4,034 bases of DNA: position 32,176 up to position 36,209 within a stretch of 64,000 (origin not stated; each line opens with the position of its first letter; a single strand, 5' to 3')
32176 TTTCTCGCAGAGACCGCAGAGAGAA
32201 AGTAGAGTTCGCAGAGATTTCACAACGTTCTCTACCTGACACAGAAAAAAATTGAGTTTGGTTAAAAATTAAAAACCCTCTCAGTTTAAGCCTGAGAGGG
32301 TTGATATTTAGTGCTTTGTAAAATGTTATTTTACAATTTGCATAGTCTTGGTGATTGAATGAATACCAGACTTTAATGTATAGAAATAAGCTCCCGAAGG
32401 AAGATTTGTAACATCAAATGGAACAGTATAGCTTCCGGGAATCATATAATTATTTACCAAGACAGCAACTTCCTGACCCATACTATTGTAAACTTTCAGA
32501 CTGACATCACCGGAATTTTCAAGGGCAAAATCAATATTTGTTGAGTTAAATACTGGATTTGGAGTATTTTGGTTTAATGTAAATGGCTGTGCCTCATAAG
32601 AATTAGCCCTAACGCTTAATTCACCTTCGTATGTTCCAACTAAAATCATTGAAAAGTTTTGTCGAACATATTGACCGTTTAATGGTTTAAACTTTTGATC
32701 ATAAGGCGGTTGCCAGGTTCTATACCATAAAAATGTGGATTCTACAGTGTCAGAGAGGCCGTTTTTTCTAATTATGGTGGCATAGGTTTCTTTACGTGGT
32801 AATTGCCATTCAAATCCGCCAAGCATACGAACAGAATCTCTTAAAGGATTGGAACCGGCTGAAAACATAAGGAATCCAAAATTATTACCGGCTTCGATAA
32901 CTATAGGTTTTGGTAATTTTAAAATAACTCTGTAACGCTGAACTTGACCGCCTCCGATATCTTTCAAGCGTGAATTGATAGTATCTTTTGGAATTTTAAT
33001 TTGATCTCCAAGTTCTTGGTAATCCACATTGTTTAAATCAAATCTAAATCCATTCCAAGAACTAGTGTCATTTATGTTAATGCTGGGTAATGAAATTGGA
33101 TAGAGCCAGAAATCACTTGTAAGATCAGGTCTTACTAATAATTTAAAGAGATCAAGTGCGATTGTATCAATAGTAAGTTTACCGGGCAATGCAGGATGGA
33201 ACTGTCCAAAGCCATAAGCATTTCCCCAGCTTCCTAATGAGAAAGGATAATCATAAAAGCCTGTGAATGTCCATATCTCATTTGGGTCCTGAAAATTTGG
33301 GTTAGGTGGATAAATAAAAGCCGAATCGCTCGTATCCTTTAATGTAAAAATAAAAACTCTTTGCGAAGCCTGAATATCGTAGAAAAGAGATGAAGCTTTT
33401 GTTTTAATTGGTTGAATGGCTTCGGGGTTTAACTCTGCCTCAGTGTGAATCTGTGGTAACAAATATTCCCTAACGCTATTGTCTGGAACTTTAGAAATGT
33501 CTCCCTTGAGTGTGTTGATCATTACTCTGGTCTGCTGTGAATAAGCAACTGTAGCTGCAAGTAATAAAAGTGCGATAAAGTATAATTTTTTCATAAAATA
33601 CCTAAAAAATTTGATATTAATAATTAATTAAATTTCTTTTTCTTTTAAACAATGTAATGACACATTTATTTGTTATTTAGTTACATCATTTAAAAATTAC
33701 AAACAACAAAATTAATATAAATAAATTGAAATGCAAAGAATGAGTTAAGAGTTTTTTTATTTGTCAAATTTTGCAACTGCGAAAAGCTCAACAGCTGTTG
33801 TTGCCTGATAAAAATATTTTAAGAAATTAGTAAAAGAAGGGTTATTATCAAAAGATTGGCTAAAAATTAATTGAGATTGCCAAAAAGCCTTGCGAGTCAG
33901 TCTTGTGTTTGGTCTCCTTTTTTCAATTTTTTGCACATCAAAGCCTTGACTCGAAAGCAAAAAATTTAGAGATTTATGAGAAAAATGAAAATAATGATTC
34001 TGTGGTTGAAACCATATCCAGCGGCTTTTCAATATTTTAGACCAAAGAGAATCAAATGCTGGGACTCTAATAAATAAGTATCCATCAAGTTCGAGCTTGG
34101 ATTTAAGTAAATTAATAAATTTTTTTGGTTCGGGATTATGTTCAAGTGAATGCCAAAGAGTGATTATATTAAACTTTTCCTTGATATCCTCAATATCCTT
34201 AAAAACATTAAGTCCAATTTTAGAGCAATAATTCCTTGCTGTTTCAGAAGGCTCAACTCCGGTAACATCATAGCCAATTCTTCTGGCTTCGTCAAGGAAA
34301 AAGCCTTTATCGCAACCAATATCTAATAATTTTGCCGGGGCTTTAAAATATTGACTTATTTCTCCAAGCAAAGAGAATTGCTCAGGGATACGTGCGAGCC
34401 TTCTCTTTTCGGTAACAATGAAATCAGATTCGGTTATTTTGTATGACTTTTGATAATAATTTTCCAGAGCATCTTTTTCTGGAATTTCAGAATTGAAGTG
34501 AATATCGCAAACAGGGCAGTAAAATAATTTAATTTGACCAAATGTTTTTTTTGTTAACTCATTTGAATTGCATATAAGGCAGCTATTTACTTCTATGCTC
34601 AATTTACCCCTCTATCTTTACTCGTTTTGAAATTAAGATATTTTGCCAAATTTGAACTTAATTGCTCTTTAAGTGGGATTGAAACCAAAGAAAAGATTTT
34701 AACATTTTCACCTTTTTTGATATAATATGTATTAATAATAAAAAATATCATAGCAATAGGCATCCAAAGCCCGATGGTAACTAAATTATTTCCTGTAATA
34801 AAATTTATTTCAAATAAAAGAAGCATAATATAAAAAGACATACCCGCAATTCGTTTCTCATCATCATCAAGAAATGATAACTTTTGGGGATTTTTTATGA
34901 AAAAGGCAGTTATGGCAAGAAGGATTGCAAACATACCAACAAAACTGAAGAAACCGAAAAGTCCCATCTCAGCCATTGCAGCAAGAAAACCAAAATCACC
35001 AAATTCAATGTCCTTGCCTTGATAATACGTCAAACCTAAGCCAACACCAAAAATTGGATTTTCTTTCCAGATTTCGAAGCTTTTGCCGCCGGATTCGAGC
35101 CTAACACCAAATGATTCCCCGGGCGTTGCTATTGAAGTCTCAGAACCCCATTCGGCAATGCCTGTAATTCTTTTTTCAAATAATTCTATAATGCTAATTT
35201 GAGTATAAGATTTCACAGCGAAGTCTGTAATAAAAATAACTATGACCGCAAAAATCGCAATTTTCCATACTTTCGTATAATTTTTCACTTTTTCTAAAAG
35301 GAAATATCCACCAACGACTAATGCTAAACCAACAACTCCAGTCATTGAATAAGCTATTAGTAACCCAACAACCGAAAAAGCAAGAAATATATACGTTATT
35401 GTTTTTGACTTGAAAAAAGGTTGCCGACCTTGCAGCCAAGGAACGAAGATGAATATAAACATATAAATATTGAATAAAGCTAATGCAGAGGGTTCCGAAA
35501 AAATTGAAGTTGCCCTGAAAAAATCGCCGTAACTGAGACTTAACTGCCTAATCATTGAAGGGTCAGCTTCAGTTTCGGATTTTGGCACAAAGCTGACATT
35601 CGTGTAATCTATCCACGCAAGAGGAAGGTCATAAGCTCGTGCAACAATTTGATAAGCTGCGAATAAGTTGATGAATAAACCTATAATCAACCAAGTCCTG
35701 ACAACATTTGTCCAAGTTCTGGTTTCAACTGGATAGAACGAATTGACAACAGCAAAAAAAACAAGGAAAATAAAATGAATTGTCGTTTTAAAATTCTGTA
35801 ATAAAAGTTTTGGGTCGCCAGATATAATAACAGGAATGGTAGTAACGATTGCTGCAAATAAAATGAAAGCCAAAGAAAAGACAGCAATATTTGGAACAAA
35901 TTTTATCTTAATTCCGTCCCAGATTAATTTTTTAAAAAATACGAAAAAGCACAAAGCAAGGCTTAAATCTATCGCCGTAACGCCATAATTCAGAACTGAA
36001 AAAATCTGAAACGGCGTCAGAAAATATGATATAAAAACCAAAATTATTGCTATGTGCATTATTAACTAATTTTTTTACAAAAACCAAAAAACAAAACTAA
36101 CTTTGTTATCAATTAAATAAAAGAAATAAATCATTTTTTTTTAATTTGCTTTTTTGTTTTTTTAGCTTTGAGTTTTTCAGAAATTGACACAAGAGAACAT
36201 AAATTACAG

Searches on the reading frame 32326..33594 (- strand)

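Call 66: search_protein_families(library=pfam, proteins=[window:32326-33594:-], max_evalue=0.00001)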
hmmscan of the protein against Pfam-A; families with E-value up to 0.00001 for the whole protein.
window:32326-33594:- (422 aa): 1 family
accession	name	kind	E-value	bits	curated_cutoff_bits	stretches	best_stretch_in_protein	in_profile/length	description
PF18962.6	Por_Secre_tail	-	1.3e-09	38.7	27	1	345-419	3-74/75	Secretion system C-terminal sorting domain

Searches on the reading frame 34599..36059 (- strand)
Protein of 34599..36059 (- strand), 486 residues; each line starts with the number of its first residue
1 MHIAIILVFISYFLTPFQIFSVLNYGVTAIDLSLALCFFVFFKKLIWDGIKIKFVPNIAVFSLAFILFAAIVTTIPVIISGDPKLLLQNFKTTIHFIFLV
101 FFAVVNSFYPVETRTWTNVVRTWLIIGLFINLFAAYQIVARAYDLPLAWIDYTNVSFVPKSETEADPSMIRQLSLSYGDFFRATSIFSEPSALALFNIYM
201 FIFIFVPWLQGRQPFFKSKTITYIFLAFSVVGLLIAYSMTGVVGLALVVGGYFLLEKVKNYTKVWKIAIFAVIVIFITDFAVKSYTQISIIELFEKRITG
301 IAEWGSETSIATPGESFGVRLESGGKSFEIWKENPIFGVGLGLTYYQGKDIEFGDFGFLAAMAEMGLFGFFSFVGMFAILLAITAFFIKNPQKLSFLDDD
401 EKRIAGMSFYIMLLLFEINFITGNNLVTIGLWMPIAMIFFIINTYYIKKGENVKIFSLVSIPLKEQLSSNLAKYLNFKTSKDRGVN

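Call 67: search_protein_families(library=pfam, proteins=[window:34599-36059:-], max_evalue=0.00001)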
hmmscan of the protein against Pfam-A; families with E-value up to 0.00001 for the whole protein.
window:34599-36059:- (486 aa): 1 family
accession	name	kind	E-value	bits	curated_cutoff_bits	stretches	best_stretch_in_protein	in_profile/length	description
PF04932.20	Wzy_C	-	1.6e-08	34.9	31.7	1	225-374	2-149/149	O-Antigen ligase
